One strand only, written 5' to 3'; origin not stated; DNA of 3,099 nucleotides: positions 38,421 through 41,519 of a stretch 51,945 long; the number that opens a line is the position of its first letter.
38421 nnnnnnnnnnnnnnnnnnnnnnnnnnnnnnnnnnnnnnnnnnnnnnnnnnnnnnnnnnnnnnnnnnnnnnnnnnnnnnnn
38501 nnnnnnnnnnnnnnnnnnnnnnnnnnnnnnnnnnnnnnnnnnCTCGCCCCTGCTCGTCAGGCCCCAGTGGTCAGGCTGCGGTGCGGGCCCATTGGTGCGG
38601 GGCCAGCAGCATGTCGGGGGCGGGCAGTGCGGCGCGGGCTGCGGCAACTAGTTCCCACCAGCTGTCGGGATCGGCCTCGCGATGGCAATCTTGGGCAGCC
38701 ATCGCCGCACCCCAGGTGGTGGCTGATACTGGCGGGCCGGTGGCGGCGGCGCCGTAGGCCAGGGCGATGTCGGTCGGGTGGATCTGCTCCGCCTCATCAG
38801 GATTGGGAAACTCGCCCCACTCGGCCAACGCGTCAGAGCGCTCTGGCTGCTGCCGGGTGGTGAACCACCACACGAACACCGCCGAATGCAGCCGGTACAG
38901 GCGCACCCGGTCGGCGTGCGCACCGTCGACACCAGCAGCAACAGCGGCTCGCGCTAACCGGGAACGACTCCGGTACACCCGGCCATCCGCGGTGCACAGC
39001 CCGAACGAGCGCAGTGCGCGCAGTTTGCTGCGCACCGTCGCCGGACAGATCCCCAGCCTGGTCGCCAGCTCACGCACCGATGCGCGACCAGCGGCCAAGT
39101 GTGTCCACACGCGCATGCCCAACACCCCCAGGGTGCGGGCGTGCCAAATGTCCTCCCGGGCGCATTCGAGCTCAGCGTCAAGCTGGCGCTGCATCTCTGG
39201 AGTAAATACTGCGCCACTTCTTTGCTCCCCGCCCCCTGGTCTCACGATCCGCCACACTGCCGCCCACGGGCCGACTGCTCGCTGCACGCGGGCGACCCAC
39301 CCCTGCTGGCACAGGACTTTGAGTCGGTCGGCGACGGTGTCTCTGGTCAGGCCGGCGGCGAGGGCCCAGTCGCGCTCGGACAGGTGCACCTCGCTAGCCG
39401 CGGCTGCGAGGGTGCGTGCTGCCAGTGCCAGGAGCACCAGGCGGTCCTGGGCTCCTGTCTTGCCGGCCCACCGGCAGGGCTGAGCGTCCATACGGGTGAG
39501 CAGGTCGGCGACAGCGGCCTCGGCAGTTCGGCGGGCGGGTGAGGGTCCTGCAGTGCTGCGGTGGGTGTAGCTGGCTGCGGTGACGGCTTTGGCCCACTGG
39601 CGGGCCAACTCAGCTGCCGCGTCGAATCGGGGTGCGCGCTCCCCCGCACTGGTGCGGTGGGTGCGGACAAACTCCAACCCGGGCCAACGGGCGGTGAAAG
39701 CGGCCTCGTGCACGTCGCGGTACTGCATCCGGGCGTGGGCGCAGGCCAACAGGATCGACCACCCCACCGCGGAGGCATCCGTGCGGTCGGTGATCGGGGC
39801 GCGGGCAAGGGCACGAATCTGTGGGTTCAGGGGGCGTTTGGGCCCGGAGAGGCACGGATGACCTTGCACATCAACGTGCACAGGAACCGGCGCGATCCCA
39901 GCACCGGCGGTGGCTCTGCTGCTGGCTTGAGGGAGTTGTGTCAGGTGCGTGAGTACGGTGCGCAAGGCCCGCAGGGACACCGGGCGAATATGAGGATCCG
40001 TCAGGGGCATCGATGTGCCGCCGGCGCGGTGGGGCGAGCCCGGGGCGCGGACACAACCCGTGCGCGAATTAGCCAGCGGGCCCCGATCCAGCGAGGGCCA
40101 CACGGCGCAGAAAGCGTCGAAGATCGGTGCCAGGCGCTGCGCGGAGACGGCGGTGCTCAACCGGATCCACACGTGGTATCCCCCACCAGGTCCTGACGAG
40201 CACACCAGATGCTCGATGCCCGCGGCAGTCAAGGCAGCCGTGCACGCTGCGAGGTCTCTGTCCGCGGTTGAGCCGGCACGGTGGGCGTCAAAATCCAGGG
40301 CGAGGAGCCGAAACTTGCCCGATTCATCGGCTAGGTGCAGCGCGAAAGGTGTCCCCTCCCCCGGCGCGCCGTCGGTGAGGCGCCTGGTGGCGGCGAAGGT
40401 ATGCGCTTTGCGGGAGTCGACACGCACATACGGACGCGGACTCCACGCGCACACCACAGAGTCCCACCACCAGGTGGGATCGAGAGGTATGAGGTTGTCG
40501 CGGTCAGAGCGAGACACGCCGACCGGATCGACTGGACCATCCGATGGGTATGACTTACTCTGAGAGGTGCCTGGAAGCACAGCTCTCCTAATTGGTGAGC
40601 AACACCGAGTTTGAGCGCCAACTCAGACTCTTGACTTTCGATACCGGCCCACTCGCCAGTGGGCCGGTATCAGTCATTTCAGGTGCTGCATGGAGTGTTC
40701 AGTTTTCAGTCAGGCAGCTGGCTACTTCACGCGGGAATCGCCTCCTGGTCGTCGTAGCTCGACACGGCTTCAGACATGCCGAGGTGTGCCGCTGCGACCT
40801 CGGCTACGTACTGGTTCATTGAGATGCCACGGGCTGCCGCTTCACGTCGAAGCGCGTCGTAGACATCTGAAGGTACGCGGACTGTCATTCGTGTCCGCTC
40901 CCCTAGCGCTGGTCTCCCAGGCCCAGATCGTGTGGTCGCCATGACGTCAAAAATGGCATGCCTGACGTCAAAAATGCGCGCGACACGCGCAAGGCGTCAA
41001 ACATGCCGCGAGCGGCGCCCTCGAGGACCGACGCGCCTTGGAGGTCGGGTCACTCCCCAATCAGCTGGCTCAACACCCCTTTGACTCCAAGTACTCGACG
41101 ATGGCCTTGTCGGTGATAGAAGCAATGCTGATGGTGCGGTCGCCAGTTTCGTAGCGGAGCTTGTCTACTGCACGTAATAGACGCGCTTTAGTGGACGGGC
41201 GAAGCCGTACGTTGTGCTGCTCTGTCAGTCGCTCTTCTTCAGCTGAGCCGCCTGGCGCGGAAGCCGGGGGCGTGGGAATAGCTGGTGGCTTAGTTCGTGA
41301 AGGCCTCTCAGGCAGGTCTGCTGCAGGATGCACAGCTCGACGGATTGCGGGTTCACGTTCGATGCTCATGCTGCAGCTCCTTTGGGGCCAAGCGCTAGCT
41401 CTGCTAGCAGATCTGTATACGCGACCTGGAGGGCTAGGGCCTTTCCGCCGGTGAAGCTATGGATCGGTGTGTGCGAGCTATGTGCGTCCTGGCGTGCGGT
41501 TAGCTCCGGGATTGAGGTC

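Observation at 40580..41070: Replication and partition control region: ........-containing iterons abutting an RHH gene, plus a perfect 13-bp-stem hairpin just upstream of the Prim-Pol rep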

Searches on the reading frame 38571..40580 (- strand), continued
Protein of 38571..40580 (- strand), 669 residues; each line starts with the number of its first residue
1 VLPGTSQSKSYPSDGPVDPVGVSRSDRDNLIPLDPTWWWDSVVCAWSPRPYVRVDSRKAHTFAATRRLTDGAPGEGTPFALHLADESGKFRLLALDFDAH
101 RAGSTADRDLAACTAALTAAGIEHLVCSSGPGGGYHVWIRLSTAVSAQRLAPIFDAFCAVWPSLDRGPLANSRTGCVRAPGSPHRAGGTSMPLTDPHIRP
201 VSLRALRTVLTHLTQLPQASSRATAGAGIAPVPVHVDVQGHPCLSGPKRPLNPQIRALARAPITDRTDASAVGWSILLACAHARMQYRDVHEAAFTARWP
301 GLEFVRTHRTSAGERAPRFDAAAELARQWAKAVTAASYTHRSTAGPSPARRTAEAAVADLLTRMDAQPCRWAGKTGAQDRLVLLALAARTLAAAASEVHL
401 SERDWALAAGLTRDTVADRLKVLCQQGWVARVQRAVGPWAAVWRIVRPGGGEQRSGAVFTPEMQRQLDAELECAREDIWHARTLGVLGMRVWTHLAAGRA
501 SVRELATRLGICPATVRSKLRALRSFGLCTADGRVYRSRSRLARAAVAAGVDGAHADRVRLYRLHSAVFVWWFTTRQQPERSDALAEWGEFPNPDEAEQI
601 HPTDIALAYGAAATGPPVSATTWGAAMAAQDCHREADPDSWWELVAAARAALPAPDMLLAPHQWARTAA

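Call 90: fold_search(model_id=the predicted structure, library=pdb)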
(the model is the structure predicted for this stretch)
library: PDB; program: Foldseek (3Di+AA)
matches with E <= 10: 1048; with E <= 0.001: 2
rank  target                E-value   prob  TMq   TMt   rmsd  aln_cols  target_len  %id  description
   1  7p9j_C                6.8e-04  1.00  0.20  0.53   6.0       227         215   13  Prim-Pol Domain of CRISPR-associated Prim-Pol (CAPP) from Marinitoga sp. 1137 - Primer Initiation Complex (released 2022-05-04)
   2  2r9l_A                9.0e-04  1.00  0.18  0.38  11.6       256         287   16  Polymerase Domain from Mycobacterium tuberculosis Ligase D in complex with DNA (released 2008-01-08)
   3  7nqe                  1.1e-03  1.00  0.19  0.51   5.8       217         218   14  Prim-Pol Domain of CRISPR-associated Prim-Pol (CAPP) from Marinitoga sp. 1137 with dGTP (released 2022-05-04)
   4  7p9j_B                1.3e-03  1.00  0.21  0.57   5.1       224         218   13  Prim-Pol Domain of CRISPR-associated Prim-Pol (CAPP) from Marinitoga sp. 1137 - Primer Initiation Complex (released 2022-05-04)
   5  2iru_A                1.3e-03  1.00  0.18  0.38  12.8       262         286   16  Crystal Structure of the Polymerase Domain from Mycobacterium tuberculosis Ligase D (released 2007-01-02)
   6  7nqd_A                1.4e-03  1.00  0.19  0.53   6.8       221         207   12  Prim-Pol Domain of CRISPR-associated Prim-Pol (CAPP) from Marinitoga sp. 1137 (released 2022-05-04)
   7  2r9l_B                1.6e-03  1.00  0.18  0.39  13.1       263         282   16  Polymerase Domain from Mycobacterium tuberculosis Ligase D in complex with DNA (released 2008-01-08)
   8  2iry_A                1.9e-03  1.00  0.18  0.37  13.0       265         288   16  Crystal Structure of the Polymerase Domain from Mycobacterium tuberculosis Ligase D with dGTP and Manganese. (released 2007-01-02)
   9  2iry_B                2.2e-03  1.00  0.18  0.38  13.3       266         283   16  Crystal Structure of the Polymerase Domain from Mycobacterium tuberculosis Ligase D with dGTP and Manganese. (released 2007-01-02)
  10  4mky_A                3.3e-03  1.00  0.19  0.39  11.3       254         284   16  Polymerase Domain from Mycobacterium tuberculosis Ligase D in complex with an annealed double-strand DNA break. (released 2013-12-11)
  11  2iru_B                4.4e-03  1.00  0.19  0.39  12.6       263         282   17  Crystal Structure of the Polymerase Domain from Mycobacterium tuberculosis Ligase D (released 2007-01-02)
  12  3pky_B                4.8e-03  1.00  0.17  0.35  13.4       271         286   15  Polymerase Domain from Mycobacterium tuberculosis Ligase D in complex with DNA, UTP and Manganese. (released 2011-02-16)
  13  6zp9_A                6.4e-03  1.00  0.18  0.56   4.9       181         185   14  Cyanophage S-2L Primase-Polymerase (PrimPol), AEP domain (PP-N190) (released 2021-03-03)
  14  3h25_A                1.3e-02  1.00  0.18  0.54   5.3       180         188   16  Crystal structure of the catalytic domain of primase Repb' in complex with initiator DNA (released 2009-04-28)
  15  6sa0_A                1.5e-02  1.00  0.17  0.32   5.6       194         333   16  Ternary complex of Prim-PolC from Mycobacterium smegmatis with 2nt gapped DNA and UpNHpp (released 2020-11-18)
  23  3h20                  4.1e-02  0.99  0.18  0.39  19.6       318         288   13  Crystal structure of primase RepB' (released 2009-04-28)
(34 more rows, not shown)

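Call 103: search_dna_similar(query=window:38571-40580:-, collection=plasmids, mode=protein, max_rows=60, rows=spread, max_evalue=1e-10)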
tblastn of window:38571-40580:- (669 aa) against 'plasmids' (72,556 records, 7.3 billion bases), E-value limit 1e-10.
Records with a match: 205; places in all: 208; records where one place covers at least 80% of the query: 13.
Best place of each record, by identity: 95-99% 1; 90-95% 5; 80-90% 3; 60-80% 1; <60% 195.
By first word of the organism name: Rhodococcus 71; Clavibacter 27; Curtobacterium 21; Streptomyces 15; Dietzia 9; Arthrobacter 9; Cryobacterium 5; Rathayibacter 5; Prescottella 4; Nocardiopsis 4; and 24 more.
By predicted mobility (MOB-suite, as given by PLSDB): non-mobilizable 93; mobilizable 62; conjugative 50.
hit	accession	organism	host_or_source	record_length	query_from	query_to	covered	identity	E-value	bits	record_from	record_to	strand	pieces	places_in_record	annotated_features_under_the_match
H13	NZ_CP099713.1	Dietzia kunjamensis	cell culture,water from a container for ...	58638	1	669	100%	96.7%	0e+0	1110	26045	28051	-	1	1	hypothetical protein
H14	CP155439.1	Dietzia kunjamensis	cell culture,moss extract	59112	1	669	100%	91.0%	0e+0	1036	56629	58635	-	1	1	hypothetical protein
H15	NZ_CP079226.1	Rhodococcus sp. LW-XY12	pure culture,activated sludge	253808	30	669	96%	88.9%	0e+0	961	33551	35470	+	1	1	helix-turn-helix domain-containing protein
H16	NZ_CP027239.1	Dietzia sp. oral taxon 368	Homo sapiens,pure culture,Tooth root ...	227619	39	645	91%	45.8%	5e-113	381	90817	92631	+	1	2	winged helix-turn-helix domain-containing protein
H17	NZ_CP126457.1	Rhodococcus sp. AH-ZY2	single cell,soil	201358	1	533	80%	33.2%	2e-33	145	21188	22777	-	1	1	hypothetical protein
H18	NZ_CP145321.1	Rhodococcus ruber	-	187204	1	533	80%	32.8%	5e-33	144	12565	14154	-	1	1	hypothetical protein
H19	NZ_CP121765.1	Prescottella equi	soil,soil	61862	13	529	77%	33.5%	4e-36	154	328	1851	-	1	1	helix-turn-helix domain-containing protein | hypothetical protein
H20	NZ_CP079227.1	Rhodococcus sp. LW-XY12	pure culture,activated sludge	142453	1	530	79%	32.4%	5e-32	140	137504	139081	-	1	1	hypothetical protein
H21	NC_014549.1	Glutamicibacter arilaitensis Re117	-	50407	18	533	77%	32.8%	4e-41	169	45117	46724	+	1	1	hypothetical protein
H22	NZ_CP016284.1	Cryobacterium arcticum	-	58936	16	572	83%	30.2%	5e-26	122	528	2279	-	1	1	hypothetical protein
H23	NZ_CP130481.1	Rhodococcus aetherivorans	Bacteria, whole organism,Rough variant ...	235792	1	528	79%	31.4%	3e-31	139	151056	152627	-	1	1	hypothetical protein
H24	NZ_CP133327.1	Rhodococcus sp. DN22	-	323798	4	533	79%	31.1%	1e-36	155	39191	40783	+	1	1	hypothetical protein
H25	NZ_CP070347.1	Microbacterium hominis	cell culture,Plastic debris in ...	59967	47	521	71%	34.7%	4e-33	144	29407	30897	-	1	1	hypothetical protein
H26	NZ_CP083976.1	Rhodococcus rhodochrous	compost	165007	43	529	73%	33.3%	3e-35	151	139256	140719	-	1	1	helix-turn-helix domain-containing protein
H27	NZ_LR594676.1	Variovorax sp. PBS-H4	linuron-contaminated soil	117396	35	532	74%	32.3%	1e-28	130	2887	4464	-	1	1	none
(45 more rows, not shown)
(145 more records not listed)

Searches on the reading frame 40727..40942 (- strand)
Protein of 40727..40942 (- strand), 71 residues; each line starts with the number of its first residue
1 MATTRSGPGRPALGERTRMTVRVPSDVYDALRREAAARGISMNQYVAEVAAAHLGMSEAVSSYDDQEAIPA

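Call 7: search_protein_families(library=pfam, proteins=[window:40727-40942:-], max_evalue=0.1)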
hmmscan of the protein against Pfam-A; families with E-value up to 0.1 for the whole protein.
window:40727-40942:- (71 aa): 9 families
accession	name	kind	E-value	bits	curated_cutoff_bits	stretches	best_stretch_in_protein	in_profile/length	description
PF05534.18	HicB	-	1.3e-05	25.5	21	1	18-48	19-49/51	HicB family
PF22513.2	FitA-like_RHH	-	3.3e-05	24.2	27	1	20-46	4-31/39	Antitoxin FitA-like, ribbon-helix-helix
PF01402.27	RHH_1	-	0.0015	18.8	20.5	1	19-43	2-26/39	Ribbon-helix-helix protein, copG family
PF21983.2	NikA-like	-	0.002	18.7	27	1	17-53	5-41/72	Mobilization protein NikA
PF07878.17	RHH_5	-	0.0022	18.1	26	1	17-42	2-27/43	CopG-like RHH_1 or ribbon-helix-helix domain, RHH_5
PF08681.18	TacA1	-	0.0024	18.2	21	1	18-52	1-35/80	Antitoxin TacA 1-like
PF12441.14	CopG_antitoxin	-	0.0086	17.2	28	1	17-49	43-75/79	CopG antitoxin of type II toxin-antitoxin system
PF13467.12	RHH_4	-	0.012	16.1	25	1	20-53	14-47/67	Ribbon-helix-helix domain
PF03869.20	Arc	-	0.016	15.5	20.4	1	20-43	8-31/50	Arc-like DNA binding domain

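Call 26: search_protein_families(library=ncbifam, proteins=[window:40727-40942:-], max_evalue=0.1)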
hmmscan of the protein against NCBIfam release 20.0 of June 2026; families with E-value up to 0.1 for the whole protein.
window:40727-40942:- (71 aa): 4 families
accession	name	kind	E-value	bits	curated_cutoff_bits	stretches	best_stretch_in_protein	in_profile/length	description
NF041551.1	YlcI_YnfO_N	subfamily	0.00071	19.6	30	1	16-47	2-32/42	YlcI/YnfO family protein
NF047399.1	BrnA_antitoxin_add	equivalog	0.025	14.7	60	1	15-46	31-62/70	type II toxin-antitoxin system BrnA family antitoxin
NF041284.1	PrgO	equivalog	0.042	14.1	100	1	17-54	36-73/90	DNA segregation protein PrgO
NF041264.1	MobA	equivalog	0.049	14.1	80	1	17-50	5-38/91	plasmid mobilization protein MobA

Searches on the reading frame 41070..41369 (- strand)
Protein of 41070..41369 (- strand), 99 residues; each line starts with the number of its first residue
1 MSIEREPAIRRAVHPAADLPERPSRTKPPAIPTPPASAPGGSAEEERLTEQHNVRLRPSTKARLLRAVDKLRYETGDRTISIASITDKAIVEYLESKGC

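Call 7: search_protein_families(library=pfam, proteins=[window:41070-41369:-], max_evalue=0.1)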
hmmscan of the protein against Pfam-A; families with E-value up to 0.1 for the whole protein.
window:41070-41369:- (99 aa): 0 families

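Call 26: search_protein_families(library=ncbifam, proteins=[window:41070-41369:-], max_evalue=0.1)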
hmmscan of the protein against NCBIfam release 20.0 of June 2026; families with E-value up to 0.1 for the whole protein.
window:41070-41369:- (99 aa): 0 families

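Call 59: search_solved_structures(query=window:41070-41369:-, max_evalue=10)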
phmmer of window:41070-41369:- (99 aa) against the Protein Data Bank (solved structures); distinct sequences matched with E-value up to 10: 2.
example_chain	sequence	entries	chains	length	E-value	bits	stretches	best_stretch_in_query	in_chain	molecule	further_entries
5odw_C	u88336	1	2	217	0.18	15.7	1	19-93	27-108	Pyocin-S2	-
7mq8_LS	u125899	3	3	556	0.97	13.3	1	20-71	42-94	U3 small nucleolar RNA-associated protein 18 homolog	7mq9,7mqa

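Call 75: find_homologous_proteins(query=window:41070-41369:-, max_evalue=0.001)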
Query window:41070-41369:- (99 aa): 277 proteins with E <= 0.001 among 283 candidates; the best 120 are listed.
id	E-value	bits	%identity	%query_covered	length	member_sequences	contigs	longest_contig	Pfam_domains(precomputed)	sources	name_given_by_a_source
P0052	6.7e-54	198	96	100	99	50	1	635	-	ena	-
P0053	5.3e-51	189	95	100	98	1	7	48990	-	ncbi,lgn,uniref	ncbi:hypothetical protein [Dietzia psychralcaliphila]|uniref:hypothetical protein n=1 Tax=Dietzia sp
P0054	1.2e-44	168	83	100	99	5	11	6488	-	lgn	-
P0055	9.2e-43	162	82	100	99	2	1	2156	-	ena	-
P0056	4.2e-40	154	80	100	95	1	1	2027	-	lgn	-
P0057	1.0e-38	149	77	100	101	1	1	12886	-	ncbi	ncbi:hypothetical protein ACWC9U_38215 [Streptomyces sp. 900116325]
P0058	1.1e-38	149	83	93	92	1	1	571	-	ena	-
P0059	1.8e-38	149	76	100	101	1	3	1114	-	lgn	-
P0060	3.0e-38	148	77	100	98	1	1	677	-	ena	-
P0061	9.2e-38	146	77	100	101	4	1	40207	-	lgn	-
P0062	9.3e-38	146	75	100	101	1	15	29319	-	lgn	-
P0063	1.3e-37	146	75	100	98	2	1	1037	-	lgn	-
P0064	2.0e-37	145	73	100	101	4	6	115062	-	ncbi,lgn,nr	ncbi:hypothetical protein GS504_02405 [Rhodococcus hoagii]|nr:hypothetical protein [Prescottella equ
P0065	2.2e-37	145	73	100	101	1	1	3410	-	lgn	-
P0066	2.9e-37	145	75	100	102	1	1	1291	-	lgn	-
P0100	3.4e-27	112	57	99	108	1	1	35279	-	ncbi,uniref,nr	ncbi:hypothetical protein IU501_35355 [Nocardia otitidiscaviarum]|uniref:hypothetical protein n=1 Ta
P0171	2.6e-24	103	61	100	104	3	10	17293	-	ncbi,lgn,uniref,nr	ncbi:hypothetical protein [Mycobacterium avium]|uniref:hypothetical protein n=2 Tax=Mycobacterium av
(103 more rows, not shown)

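Call 83: predict_structure(alignment_id=A7)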
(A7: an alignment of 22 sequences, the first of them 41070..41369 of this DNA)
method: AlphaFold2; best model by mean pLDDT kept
length: 99 residues; sequences in the alignment: 22
mean_pLDDT: 70.9   pTM: 0.36
mean pLDDT of the five models: 70.9, 69.3, 66.9, 65.1, 61.2
residues with pLDDT >= 90: 9; 70-90: 40; 50-70: 43; < 50: 7
segments of 3 or more residues with pLDDT < 50: 40-42
pLDDT, mean of each block of 10 residues (from residue 1): 66 66 63 58 50 72 89 89 77 81
secondary structure, 60 per line:
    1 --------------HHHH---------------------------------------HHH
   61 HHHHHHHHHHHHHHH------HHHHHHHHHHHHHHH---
elements in order: H15-18 H58-75 H82-96

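Call 85: fold_search(model_id=the predicted structure, library=pdb)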
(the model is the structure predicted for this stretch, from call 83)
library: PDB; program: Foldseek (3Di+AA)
matches with E <= 10: 5; with E <= 0.001: 0
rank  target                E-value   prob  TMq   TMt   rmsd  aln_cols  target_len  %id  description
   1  7vp3_G                4.9e+00  0.07  0.27  0.40   7.4        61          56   18  Structure of a transcription factor and DNA complex (released 2022-10-19)
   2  3no7_A                5.6e+00  0.14  0.32  0.47   2.9        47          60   23  Crystal structure of the centromere-binding protein ParB from plasmid pCXC100 (released 2010-12-22)
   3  9fqr_QY               6.5e+00  0.02  0.19  0.09  34.0        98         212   16  96-nm repeat of axonemal doublet microtubules from bovine sperm (released 2025-03-26)
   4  9evs_1s               8.6e+00  0.02  0.20  0.17  22.3        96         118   19  Structure of the flowering plant mitoribosome with P-site tRNA (released 2025-09-03)
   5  3no7_B                9.3e+00  0.12  0.34  0.52   2.9        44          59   18  Crystal structure of the centromere-binding protein ParB from plasmid pCXC100 (released 2010-12-22)

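Call 96: find_encoding_contigs(protein=P0171, flank=2500, max_places=1)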
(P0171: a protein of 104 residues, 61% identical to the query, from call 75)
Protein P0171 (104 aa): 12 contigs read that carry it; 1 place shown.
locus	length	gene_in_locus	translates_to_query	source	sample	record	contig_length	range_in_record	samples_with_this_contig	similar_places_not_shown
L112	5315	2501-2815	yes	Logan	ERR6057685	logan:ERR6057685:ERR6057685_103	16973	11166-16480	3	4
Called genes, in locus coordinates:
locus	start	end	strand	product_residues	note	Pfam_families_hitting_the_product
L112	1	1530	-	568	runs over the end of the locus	PF07669:Eco57I (weak)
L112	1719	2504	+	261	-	PF00142:Fer4_NifH (weak), PF01656:CbiA, PF10609:ParA (faint), PF13614:AAA_31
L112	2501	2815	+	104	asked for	-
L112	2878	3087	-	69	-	-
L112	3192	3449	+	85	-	-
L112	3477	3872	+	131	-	-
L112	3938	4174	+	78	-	-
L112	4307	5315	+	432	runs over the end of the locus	PF13730:HTH_36 (weak)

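Call 97: find_encoding_contigs(protein=P0064, flank=2500, max_places=1)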
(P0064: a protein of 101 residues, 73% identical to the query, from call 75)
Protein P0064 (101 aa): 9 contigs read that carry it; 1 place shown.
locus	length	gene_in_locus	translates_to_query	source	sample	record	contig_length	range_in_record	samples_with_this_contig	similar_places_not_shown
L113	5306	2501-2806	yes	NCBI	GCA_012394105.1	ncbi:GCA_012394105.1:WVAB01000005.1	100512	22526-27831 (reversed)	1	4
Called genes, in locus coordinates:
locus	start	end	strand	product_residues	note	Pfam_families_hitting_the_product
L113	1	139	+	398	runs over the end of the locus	-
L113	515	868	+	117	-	-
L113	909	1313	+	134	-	-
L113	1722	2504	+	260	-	PF00142:Fer4_NifH (weak), PF01656:CbiA, PF02374:ArsA_ATPase (weak), PF06564:CBP_BcsQ (weak), PF09140:MipZ (weak), PF10609:ParA, PF13614:AAA_31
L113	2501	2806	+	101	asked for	-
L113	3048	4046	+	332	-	-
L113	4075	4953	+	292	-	-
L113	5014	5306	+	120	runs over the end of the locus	-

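Call 98: find_encoding_contigs(protein=P0100, flank=2500, max_places=1)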
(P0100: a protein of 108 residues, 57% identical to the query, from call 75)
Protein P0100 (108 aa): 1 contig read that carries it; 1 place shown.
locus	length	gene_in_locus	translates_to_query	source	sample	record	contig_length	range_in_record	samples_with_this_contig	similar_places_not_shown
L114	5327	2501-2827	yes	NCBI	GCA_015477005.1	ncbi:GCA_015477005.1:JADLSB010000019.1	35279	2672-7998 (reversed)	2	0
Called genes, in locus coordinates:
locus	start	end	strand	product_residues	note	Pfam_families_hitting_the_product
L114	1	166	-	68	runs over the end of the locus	-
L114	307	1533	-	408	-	-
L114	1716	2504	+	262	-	PF00142:Fer4_NifH (weak), PF01656:CbiA, PF06564:CBP_BcsQ (faint), PF09140:MipZ (faint), PF10609:ParA (weak), PF13614:AAA_31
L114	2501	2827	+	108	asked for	-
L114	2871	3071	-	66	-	-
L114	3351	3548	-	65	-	-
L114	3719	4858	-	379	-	-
